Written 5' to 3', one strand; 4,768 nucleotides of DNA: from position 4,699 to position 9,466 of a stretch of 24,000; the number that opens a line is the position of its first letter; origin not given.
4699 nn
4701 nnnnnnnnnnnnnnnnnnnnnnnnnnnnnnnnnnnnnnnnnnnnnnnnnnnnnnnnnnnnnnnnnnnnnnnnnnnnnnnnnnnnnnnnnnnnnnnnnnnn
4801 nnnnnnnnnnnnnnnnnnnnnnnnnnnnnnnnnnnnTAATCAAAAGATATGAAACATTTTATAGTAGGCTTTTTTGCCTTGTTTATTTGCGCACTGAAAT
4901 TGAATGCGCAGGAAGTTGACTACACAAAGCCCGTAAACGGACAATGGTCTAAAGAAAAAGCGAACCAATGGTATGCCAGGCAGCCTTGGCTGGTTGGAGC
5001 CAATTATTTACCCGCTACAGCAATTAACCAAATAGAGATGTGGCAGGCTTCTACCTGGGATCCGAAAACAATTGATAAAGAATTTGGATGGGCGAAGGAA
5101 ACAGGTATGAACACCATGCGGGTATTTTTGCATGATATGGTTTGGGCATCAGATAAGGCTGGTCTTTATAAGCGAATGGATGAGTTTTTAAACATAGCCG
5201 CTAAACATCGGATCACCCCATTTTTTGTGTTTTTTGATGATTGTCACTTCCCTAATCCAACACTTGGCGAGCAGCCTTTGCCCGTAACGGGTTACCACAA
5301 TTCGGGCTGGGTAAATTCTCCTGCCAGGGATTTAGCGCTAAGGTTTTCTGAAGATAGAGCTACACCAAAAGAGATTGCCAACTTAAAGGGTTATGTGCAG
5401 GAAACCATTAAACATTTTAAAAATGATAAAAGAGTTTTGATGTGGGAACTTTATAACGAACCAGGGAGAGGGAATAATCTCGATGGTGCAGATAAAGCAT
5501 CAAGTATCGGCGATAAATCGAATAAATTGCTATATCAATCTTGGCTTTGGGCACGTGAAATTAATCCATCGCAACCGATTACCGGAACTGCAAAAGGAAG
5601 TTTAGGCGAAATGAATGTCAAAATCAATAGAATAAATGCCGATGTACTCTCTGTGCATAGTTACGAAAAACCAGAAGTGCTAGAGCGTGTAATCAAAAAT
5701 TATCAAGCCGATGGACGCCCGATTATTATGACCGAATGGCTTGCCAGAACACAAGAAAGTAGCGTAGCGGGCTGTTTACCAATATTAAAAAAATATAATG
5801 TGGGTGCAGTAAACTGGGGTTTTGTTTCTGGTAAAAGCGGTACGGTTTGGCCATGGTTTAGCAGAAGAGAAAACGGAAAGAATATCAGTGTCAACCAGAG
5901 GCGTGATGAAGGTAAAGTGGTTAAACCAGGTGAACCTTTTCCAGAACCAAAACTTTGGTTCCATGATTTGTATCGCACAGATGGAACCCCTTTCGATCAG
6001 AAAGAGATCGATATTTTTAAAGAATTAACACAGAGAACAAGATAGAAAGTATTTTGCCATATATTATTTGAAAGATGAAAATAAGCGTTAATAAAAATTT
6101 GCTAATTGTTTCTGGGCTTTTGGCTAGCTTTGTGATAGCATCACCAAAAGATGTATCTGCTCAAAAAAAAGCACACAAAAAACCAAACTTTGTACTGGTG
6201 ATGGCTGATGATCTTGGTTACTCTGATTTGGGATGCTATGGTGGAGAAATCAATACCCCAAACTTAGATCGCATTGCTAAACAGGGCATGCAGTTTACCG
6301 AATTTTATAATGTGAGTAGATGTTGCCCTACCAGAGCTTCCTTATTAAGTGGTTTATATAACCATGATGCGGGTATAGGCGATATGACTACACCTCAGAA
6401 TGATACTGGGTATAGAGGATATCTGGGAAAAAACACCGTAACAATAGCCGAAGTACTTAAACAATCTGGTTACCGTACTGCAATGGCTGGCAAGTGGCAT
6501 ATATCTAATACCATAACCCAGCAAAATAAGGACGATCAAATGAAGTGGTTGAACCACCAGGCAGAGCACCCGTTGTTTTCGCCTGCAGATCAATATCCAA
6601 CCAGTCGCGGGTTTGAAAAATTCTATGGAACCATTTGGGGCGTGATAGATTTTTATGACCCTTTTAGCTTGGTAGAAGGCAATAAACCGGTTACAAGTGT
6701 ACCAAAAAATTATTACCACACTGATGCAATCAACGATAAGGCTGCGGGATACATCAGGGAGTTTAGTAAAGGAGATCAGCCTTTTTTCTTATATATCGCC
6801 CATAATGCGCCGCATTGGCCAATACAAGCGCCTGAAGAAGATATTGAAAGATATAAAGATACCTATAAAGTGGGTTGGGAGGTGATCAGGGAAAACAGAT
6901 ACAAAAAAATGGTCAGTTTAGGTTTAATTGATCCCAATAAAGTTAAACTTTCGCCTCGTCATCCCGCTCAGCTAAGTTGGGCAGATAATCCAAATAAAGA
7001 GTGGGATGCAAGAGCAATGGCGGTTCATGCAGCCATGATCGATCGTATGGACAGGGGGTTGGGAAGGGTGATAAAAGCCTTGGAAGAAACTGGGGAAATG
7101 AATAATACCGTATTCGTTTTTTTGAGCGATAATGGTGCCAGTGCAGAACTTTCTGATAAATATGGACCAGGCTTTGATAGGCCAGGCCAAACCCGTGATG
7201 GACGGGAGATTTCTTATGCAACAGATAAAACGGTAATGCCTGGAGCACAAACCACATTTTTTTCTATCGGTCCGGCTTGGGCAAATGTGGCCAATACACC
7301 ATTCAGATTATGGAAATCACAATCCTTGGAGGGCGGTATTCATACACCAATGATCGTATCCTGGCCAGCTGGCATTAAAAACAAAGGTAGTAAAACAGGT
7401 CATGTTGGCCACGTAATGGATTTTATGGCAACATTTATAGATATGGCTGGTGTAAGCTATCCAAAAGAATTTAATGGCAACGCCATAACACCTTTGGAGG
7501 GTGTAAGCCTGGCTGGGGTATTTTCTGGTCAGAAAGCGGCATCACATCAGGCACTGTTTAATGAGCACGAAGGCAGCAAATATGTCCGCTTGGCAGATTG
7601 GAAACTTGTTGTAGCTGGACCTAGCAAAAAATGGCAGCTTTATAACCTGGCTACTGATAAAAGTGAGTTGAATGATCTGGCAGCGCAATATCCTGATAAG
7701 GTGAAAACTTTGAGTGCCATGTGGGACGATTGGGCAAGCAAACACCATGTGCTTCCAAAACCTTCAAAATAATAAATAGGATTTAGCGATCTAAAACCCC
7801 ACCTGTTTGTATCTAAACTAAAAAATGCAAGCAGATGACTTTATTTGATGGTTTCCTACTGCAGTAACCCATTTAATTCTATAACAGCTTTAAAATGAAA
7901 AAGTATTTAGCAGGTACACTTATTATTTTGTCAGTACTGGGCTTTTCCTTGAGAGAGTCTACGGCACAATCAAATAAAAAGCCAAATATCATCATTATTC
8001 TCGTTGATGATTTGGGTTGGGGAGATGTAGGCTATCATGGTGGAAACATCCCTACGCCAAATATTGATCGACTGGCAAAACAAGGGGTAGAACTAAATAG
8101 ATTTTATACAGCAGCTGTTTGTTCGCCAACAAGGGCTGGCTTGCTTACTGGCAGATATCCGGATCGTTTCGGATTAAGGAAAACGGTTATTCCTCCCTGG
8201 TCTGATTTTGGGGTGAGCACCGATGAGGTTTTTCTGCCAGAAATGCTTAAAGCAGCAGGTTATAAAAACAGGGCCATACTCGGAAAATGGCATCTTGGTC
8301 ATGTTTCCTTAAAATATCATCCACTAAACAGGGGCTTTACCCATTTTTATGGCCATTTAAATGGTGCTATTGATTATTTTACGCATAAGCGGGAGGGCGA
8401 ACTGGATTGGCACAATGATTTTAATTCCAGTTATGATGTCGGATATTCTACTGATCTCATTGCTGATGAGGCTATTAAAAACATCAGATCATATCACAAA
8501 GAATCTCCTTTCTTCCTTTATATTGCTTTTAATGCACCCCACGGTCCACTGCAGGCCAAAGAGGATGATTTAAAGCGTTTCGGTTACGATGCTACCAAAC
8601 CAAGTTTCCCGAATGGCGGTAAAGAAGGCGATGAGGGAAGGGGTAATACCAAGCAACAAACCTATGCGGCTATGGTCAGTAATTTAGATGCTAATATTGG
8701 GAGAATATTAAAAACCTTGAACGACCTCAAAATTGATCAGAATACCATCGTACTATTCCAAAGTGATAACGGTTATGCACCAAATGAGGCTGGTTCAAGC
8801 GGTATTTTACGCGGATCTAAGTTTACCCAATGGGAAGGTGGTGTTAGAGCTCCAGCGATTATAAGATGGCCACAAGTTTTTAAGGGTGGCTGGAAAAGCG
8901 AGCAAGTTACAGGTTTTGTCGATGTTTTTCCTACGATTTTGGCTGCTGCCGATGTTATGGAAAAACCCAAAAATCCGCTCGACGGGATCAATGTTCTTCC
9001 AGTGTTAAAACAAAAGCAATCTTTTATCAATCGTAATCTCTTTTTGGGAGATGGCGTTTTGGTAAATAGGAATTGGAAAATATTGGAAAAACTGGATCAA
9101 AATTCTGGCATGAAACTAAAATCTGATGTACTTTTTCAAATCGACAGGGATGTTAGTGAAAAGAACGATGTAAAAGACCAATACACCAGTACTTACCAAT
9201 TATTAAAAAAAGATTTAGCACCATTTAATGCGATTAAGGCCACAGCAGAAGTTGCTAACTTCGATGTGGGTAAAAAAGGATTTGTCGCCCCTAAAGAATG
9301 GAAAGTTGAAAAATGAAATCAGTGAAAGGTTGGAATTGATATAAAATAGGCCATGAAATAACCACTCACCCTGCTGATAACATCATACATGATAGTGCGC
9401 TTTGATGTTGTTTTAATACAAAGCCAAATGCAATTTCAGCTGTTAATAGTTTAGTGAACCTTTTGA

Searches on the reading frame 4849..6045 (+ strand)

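Call 15: search_protein_families(library=pfam, proteins=[window:4849-6045:+], max_evalue=0.01)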
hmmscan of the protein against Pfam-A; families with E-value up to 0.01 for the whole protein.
window:4849-6045:+ (398 aa): 2 families
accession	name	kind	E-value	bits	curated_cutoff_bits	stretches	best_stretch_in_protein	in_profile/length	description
PF00150.24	Cellulase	-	9.6e-06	25.7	23.5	1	174-323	100-266/272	Cellulase (glycosyl hydrolase family 5)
PF02836.23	Glyco_hydro_2_C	-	1.1e-05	25.2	21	1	172-304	103-217/302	Glycosyl hydrolases family 2, TIM barrel domain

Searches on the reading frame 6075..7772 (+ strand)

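Call 15: search_protein_families(library=pfam, proteins=[window:6075-7772:+], max_evalue=0.01)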
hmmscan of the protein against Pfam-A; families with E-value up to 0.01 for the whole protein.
window:6075-7772:+ (565 aa): 3 families
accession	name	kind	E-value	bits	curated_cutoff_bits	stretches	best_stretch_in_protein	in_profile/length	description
PF00884.28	Sulfatase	-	2.9e-61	207.8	25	1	37-460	1-301/301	Sulfatase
PF16347.10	SGSH_C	-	4.1e-12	47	29.3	1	419-538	13-134/154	N-sulphoglucosamine sulphohydrolase, C-terminal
PF01663.27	Phosphodiest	-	1.1e-05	25.7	23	1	60-358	19-224/342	Type I phosphodiesterase / nucleotide pyrophosphatase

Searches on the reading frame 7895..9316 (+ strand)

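Call 15: search_protein_families(library=pfam, proteins=[window:7895-9316:+], max_evalue=0.01)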
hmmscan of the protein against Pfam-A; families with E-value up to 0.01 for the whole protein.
window:7895-9316:+ (473 aa): 3 families
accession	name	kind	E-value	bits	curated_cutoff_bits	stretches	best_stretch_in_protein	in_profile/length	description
PF00884.28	Sulfatase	-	1.4e-63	215.5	25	1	30-354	1-301/301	Sulfatase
PF01663.27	Phosphodiest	-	6.5e-08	33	23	1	33-298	2-225/342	Type I phosphodiesterase / nucleotide pyrophosphatase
PF16347.10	SGSH_C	-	6.3e-05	23.6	29.3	1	313-376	12-73/154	N-sulphoglucosamine sulphohydrolase, C-terminal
